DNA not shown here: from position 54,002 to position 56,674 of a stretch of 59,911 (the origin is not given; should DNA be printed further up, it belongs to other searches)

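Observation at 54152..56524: Large protein fusing ~11 tandem 30-aa helical repeats to an amidoligase (GS-like) domain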

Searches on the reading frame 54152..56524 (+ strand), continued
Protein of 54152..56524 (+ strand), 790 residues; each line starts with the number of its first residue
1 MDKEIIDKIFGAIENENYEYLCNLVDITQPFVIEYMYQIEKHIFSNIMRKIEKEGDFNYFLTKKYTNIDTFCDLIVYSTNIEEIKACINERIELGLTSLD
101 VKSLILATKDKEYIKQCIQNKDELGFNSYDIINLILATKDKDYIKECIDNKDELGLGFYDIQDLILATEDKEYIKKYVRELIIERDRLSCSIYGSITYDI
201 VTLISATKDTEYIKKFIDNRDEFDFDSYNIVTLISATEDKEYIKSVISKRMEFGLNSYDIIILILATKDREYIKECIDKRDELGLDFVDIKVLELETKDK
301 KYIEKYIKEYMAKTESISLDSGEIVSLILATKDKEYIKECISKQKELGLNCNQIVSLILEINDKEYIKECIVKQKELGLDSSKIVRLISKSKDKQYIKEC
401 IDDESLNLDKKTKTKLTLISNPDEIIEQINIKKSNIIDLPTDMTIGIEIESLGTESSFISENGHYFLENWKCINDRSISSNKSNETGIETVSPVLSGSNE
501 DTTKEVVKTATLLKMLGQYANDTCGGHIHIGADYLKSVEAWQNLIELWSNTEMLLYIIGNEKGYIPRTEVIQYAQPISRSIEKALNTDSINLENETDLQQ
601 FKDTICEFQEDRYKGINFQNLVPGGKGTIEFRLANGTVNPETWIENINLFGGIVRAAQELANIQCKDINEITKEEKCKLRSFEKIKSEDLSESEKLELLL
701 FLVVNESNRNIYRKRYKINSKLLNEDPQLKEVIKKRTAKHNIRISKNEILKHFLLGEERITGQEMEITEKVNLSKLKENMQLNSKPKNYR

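Call 32: find_encoding_contigs(protein=P0002, flank=6000, max_places=3)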
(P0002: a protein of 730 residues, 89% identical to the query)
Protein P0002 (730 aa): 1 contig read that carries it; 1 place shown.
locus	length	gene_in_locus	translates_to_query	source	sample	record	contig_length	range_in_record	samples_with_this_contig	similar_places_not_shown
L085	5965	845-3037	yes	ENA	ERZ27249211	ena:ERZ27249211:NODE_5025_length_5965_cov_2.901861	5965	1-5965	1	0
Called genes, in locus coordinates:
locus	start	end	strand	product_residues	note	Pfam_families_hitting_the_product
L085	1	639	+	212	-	?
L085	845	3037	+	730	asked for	PF12224:Amidoligase_2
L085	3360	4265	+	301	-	-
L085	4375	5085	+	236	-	PF20194:DUF6557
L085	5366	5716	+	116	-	PF17761:DUF1016_N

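Call 33: find_encoding_contigs(protein=P0005, flank=8000, max_places=3)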
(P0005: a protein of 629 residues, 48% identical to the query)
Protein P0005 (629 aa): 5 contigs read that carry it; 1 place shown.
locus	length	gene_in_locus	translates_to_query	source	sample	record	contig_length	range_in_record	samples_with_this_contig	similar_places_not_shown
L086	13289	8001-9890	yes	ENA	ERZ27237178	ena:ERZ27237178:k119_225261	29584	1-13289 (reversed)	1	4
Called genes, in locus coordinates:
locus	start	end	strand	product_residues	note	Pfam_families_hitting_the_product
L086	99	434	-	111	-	PF13240:Zn_Ribbon_1 (weak)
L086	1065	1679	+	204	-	-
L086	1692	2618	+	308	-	PF00005:ABC_tran, PF13304:AAA_21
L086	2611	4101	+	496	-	PF12679:ABC2_membrane_2, PF12698:ABC2_membrane_3, PF10920:DUF2705, PF12730:ABC2_membrane_4 (weak)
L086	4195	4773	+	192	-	PF10263:SprT-like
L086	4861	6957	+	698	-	-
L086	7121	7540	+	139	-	-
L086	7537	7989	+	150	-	-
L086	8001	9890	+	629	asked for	PF12224:Amidoligase_2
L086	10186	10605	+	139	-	-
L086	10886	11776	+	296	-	PF00005:ABC_tran, PF13304:AAA_21 (weak), PF13732:DrrA1-3_C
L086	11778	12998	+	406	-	PF12698:ABC2_membrane_3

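Call 34: find_encoding_contigs(protein=P0003, flank=6000, max_places=2)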
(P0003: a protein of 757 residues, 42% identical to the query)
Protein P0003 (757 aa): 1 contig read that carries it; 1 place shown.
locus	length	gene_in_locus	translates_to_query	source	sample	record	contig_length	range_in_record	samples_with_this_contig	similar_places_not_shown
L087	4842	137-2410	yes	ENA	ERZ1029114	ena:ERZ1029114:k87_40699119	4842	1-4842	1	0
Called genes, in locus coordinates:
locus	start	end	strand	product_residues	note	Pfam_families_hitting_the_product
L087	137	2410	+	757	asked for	PF12224:Amidoligase_2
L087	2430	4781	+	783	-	PF12224:Amidoligase_2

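Call 48: search_protein_families(library=phrogs, proteins=[window:54152-56524:+], max_evalue=0.1)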
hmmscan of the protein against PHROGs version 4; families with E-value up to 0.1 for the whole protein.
window:54152-56524:+ (790 aa): 3 families
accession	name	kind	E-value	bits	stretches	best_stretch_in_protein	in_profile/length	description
phrog_11547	-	unknown function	0.00034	21.6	0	131-150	39-58/64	-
phrog_4466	-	unknown function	0.00099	19.9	0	197-216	28-47/70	-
phrog_24379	-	unknown function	0.042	15.2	0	287-344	29-86/111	-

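Call 59: predict_structure(alignment_id=A2)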
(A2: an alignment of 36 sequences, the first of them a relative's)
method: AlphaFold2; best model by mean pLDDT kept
length: 790 residues; sequences in the alignment: 36
mean_pLDDT: 86.5   pTM: 0.62
mean pLDDT of the five models: 86.5, 86.1, 85.3, 84.3, 83.9
residues with pLDDT >= 90: 456; 70-90: 254; 50-70: 53; < 50: 27
segments of 3 or more residues with pLDDT < 50: 746-762, 784-790
pLDDT, mean of each block of 10 residues (from residue 1): 92 86 79 67 93 94 93 96 95 91 95 95 91 95 94 85 91 92 72 71 92 92 88 93 94 90 93 91 86 85 84 65 88 93 91 93 93 92 90 93 90 92 85 78 95 93 90 88 91 89 91 93 93 89 92 95 88 87 68 57 77 89 84 93 95 97 86 91 88 95 93 96 93 87 57 41 58 70 44
secondary structure, 60 per line:
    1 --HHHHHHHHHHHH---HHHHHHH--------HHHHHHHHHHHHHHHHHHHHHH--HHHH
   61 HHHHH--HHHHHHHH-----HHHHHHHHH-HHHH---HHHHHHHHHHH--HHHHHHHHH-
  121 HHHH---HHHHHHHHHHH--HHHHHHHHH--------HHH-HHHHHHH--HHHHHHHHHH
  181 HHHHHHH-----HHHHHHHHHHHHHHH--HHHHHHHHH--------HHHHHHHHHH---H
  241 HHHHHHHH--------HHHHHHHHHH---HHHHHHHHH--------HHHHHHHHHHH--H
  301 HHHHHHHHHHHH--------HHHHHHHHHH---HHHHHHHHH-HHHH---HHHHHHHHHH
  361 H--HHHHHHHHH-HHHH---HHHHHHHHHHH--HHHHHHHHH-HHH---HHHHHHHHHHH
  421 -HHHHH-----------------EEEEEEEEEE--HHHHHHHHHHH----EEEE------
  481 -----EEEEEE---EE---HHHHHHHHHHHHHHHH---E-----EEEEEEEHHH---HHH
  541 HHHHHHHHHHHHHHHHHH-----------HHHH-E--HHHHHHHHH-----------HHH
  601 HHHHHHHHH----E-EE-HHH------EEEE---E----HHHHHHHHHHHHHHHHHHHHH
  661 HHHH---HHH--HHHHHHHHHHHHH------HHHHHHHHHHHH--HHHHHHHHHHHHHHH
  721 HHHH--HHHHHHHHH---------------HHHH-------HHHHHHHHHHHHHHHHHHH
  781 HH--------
elements in order (helices of 4 or more, strands of 3 or more residues): H3-14 H18-24 H33-54 H57-65 H68-75 H81-89 H91-94 H98-108 H111-119 H121-124 H128-138 H141-149 H162-168 H171-187 H193-207 H210-218 H227-236 H240-248 H257-266 H270-278 H287-297 H300-312 H321-330 H334-342 H344-347 H351-361 H364-372 H374-377 H381-391 H394-402 H410-420 H422-426 E444-453 H456-466 E471-474 E486-491 H500-515 E525-531 H538-558 H570-573 H578-586 H598-609 E628-631 H640-664 H673-685 H692-703 H706-724 H727-735 H751-754 H762-782

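Call 64: fold_search(model_id=the predicted structure, library=pdb)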
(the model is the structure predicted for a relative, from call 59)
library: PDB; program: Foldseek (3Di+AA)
matches with E <= 10: 669; with E <= 0.001: 0
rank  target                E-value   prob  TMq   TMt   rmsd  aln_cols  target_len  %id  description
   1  7rdr_A                7.3e-03  0.60  0.08  0.11  23.1       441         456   11  Circular tandem repeat protein with novel repeat topology and enhanced subunit contact surfaces (released 2021-09-01)
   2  8tl7_A                7.3e-03  0.51  0.11  0.12  34.0       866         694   10  CryoEM Structure of a Computationally Designed T3 Tetrahedral Nanocage (released 2024-03-13)
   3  8gel_A                7.9e-03  0.20  0.05  0.08  32.5       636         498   10  Cryo-EM structure of synthetic tetrameric building block sC4 (released 2024-03-13)
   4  1tt4_A                1.0e-02  1.00  0.21  0.41  10.5       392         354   10  Structure of NP459575, a predicted glutathione synthase from Salmonella typhimurium (released 2004-08-17)
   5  1qte                  2.1e-02  0.89  0.21  0.25  26.6       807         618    7  CRYSTAL STRUCTURE OF THE 70 KDA SOLUBLE LYTIC TRANSGLYCOSYLASE SLT70 FROM ESCHERICHIA COLI AT 1.90 A RESOLUTION IN COMPL (released 1999-08-31)
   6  9hny_F7               2.3e-02  0.98  0.18  0.20  23.6       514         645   11  Mitoribosomal small subunit in complex with Mettl15 and Mettl17 (released 2025-03-26)
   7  8bbg_A                2.3e-02  0.90  0.13  0.08  33.1       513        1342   12  Structure of the IFT-A complex; anterograde IFT-A train model (released 2022-12-21)
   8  8bbg_B                4.0e-02  0.87  0.15  0.10  21.9       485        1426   11  Structure of the IFT-A complex; anterograde IFT-A train model (released 2022-12-21)
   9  5nnr_D                5.8e-02  0.80  0.22  0.24  29.9       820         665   10  Structure of Naa15/Naa10 bound to HypK-THB (released 2017-06-14)
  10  8jal_B                6.6e-02  0.63  0.13  0.17  24.4       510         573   10  Structure of CRL2APPBP2 bound with RxxGP degron (dimer) (released 2023-10-18)
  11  9mg8_A                6.9e-02  0.16  0.05  0.09  29.9       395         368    9  Crystal Structure of b-iTHR-110 (released 2025-12-17)
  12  6hc2_A                7.2e-02  0.47  0.10  0.18  22.3       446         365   11  Crystal structure of NuMA/LGN hetero-hexamers (released 2019-05-29)
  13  5a31_O                7.5e-02  0.77  0.15  0.17  28.5       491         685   10  Structure of the human APC-Cdh1-Hsl1-UbcH10 complex. (released 2015-11-18)
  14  4eba_E                7.5e-02  0.69  0.13  0.16  22.2       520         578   10  Crystal structure of the Rna14-Rna15 complex (released 2012-05-02)
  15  4ui9_O                8.4e-02  0.75  0.15  0.17  28.5       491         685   10  Atomic structure of the human Anaphase-Promoting Complex (released 2015-06-17)
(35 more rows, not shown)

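Call 87: search_protein_families(library=pfam, proteins=[P0105, P0075, P0096], max_evalue=0.001)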
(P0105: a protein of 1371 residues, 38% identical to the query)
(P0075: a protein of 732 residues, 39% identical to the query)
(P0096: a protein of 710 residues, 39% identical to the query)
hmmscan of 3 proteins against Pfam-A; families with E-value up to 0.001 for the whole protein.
P0105 (1371 aa): 1 family
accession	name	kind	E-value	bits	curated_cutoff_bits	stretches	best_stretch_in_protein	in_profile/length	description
PF12224.13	Amidoligase_2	-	2.1e-12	47.9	22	1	272-440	66-240/245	Putative amidoligase enzyme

P0075 (732 aa): 2 families
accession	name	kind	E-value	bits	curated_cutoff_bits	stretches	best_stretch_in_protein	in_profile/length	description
PF12224.13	Amidoligase_2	-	3.8e-18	66.7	22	1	419-593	67-240/245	Putative amidoligase enzyme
PF13475.11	DUF4116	-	6e-14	51.8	24.9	1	35-73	8-45/49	Domain of unknown function (DUF4116)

P0096 (710 aa): 2 families
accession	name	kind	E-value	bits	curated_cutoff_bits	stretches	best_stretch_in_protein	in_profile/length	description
PF12224.13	Amidoligase_2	-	2.3e-18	67.4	22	1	388-570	50-240/245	Putative amidoligase enzyme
PF13475.11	DUF4116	-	6e-11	42.2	24.9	0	33-78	3-47/49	Domain of unknown function (DUF4116)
